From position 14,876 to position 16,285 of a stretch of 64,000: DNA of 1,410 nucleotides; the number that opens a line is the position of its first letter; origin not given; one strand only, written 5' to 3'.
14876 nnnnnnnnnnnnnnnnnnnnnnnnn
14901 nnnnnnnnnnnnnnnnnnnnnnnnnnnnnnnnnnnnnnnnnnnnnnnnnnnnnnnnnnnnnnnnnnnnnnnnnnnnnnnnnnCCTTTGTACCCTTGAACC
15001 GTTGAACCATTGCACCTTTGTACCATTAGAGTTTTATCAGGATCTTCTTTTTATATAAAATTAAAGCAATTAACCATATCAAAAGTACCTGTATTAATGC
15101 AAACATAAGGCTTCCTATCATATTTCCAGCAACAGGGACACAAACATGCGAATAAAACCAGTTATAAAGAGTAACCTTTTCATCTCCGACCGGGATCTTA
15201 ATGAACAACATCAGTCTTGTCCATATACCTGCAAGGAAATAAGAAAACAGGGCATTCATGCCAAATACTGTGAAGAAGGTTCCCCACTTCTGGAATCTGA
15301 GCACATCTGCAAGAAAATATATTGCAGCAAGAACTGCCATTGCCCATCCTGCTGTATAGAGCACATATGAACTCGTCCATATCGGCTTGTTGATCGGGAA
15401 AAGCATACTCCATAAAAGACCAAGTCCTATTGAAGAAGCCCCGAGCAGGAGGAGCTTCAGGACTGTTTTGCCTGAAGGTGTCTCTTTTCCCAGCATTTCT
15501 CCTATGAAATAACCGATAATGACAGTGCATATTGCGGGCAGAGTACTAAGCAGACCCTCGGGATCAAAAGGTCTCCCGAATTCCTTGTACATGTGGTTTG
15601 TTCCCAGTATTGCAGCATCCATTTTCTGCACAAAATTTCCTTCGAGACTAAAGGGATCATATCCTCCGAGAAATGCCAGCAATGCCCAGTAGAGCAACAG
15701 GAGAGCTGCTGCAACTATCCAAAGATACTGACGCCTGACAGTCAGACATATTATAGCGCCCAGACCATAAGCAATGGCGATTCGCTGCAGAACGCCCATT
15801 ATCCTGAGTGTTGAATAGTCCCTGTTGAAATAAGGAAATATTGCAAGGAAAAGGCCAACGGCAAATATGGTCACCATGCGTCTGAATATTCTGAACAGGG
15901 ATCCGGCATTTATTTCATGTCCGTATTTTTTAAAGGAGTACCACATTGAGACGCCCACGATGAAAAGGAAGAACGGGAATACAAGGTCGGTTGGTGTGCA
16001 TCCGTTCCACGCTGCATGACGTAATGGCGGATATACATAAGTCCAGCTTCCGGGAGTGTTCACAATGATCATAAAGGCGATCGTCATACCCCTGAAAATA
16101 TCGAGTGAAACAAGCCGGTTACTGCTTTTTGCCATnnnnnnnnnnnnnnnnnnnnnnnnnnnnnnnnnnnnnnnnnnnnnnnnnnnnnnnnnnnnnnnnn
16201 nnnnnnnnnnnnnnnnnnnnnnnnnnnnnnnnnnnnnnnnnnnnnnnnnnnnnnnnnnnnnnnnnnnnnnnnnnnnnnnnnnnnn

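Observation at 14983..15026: Strand-consistent 8-nt tandem arrays with a CAANGG core that begin at or close to stop codons (five or more loci)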

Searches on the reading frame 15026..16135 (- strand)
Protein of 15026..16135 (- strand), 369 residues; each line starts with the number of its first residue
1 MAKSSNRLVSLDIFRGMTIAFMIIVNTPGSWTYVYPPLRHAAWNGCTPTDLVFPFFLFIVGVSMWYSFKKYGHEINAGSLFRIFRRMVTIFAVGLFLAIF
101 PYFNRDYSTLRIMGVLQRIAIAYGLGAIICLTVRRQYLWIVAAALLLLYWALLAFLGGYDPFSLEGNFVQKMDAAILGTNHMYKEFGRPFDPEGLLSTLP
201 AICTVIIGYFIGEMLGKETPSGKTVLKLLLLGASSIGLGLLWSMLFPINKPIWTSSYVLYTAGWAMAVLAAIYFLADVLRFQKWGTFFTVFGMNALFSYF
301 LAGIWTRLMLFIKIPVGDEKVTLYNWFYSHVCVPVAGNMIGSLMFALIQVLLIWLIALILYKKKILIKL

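Call 16: search_protein_families(library=pfam, proteins=[window:15026-16135:-])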
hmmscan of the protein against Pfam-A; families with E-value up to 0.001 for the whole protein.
window:15026-16135:- (369 aa): 0 families

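Call 22: find_encoding_contigs(protein=window:15026-16135:-, flank=3000, max_places=6)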
Protein window:15026-16135:- (369 aa): 2 contigs read that carry it; 2 places shown.
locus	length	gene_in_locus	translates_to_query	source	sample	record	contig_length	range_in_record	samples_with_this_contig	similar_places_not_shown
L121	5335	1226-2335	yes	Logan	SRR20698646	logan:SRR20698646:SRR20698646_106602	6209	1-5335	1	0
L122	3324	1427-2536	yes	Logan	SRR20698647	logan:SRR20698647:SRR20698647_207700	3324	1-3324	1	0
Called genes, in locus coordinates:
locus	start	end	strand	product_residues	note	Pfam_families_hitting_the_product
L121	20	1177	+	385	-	PF02746:MR_MLE_N, PF13378:MR_MLE_C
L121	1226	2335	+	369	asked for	-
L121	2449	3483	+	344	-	PF01636:APH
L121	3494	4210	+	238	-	PF00483:NTP_transferase, PF12804:NTP_transf_3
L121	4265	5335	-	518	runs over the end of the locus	PF02386:TrkH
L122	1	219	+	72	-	?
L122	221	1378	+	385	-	PF02746:MR_MLE_N, PF13378:MR_MLE_C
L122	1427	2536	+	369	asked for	-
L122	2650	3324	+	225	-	?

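Call 24: find_homologous_proteins(query=window:15026-16135:-)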
Query window:15026-16135:- (369 aa): 8000 proteins with E <= 0.001 among 8000 candidates; the best 120 are listed.
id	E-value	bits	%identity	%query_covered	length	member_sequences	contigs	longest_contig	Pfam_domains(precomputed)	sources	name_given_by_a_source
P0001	3.9e-242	821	100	100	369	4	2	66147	-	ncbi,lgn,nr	ncbi:MAG: DUF5009 domain-containing protein [Bacteroidia bacterium]|nr:DUF5009 domain-containing pro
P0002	2.2e-223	760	92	100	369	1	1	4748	-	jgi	jgi:predicted acyltransferase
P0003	4.4e-207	706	85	100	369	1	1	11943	-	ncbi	-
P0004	8.8e-203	692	82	100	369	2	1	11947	-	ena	-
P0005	2.5e-198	677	82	100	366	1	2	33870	-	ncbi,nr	ncbi:MAG: hypothetical protein A2V64_03005 [Bacteroidetes bacterium RBG_13_43_22]|nr:MAG: hypothetic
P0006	7.2e-198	676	82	100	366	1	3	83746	-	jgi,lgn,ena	-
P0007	9.5e-198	675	81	100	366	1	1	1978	-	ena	-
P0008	3.5e-197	673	81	100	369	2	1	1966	-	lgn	-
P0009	7.8e-197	672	79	100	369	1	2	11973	-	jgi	jgi:predicted acyltransferase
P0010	4.6e-196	670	78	100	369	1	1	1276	-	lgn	-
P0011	6.1e-196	669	80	100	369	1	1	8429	-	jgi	jgi:predicted acyltransferase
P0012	6.8e-196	669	79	100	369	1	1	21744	-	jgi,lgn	jgi:predicted acyltransferase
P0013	4.1e-194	663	78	100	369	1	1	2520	-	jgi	-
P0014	1.3e-193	662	78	100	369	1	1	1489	-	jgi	jgi:predicted acyltransferase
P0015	1.5e-193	661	78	100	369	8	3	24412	-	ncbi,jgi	-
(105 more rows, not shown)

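Call 25: find_related_loci(query=window:15026-16135:-, collection=metagenome_contigs, flank=10000)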
Query window:15026-16135:- (369 aa) in metagenome_contigs; peptide patterns used: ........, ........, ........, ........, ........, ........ (x = any residue, [..] = any of these).
145 stretches matched a pattern; 112 encode a relative of the query (tblastn E <= 1e-3); the best 80 are kept; 80 distinct loci.
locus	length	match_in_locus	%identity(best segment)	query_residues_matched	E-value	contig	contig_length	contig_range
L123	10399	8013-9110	82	1-369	0e+0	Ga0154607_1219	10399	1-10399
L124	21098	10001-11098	82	1-369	0e+0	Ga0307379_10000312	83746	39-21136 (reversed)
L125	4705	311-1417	82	1-369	0e+0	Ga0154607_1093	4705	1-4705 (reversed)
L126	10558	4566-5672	78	1-369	0e+0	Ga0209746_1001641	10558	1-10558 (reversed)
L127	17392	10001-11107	75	1-369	0e+0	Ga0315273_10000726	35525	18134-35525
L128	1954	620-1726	73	1-369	0e+0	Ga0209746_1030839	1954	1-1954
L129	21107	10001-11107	73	1-369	0e+0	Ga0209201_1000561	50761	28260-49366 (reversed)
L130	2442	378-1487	74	1-369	0e+0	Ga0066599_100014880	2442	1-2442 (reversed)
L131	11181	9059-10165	73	1-369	0e+0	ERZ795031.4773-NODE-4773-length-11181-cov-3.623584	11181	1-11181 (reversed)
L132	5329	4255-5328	75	1-358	0e+0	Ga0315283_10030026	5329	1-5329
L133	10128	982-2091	73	1-369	3e-179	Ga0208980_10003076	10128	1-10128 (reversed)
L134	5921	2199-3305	72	1-369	0e+0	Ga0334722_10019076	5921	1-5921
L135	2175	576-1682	73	1-369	0e+0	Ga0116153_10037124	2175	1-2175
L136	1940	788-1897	70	1-369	0e+0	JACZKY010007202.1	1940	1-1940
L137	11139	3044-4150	73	1-369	6e-176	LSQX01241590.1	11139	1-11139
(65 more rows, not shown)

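Call 40: find_encoding_contigs(protein=P0002, flank=5000, max_places=3)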
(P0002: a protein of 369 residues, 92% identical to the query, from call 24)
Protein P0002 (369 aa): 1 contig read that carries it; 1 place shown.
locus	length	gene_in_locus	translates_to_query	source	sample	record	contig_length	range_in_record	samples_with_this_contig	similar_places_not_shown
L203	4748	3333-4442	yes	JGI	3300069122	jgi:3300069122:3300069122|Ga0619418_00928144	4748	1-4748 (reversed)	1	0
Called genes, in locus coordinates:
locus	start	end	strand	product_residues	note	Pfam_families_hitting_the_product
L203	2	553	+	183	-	?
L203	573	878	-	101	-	PF20732:NamZ_C (faint)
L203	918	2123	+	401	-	PF08239:SH3_3, PF18348:SH3_16, PF00877:NLPC_P60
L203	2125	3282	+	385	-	PF02746:MR_MLE_N, PF13378:MR_MLE_C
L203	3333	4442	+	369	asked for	-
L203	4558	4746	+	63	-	?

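Call 41: find_encoding_contigs(protein=P0003, flank=10000, max_places=3)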
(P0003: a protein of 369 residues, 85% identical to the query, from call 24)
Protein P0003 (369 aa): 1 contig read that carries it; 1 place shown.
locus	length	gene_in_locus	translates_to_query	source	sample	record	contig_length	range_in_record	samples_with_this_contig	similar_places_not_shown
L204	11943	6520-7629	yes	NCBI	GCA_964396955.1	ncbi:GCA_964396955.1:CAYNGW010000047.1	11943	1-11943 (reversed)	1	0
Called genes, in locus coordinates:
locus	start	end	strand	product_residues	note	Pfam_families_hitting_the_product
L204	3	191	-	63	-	?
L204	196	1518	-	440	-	PF00696:AA_kinase, PF22468:ACT_9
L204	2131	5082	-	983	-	PF00933:Glyco_hydro_3, PF01915:Glyco_hydro_3_C (weak), PF00144:Beta-lactamase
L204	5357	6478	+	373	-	PF02746:MR_MLE_N, PF13378:MR_MLE_C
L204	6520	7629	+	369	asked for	-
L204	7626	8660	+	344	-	PF01636:APH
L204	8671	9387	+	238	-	PF00483:NTP_transferase, PF12804:NTP_transf_3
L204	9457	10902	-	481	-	PF02386:TrkH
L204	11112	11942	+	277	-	?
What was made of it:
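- In the 85%-identity relative the two genes overlap and there is no array (call 41).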
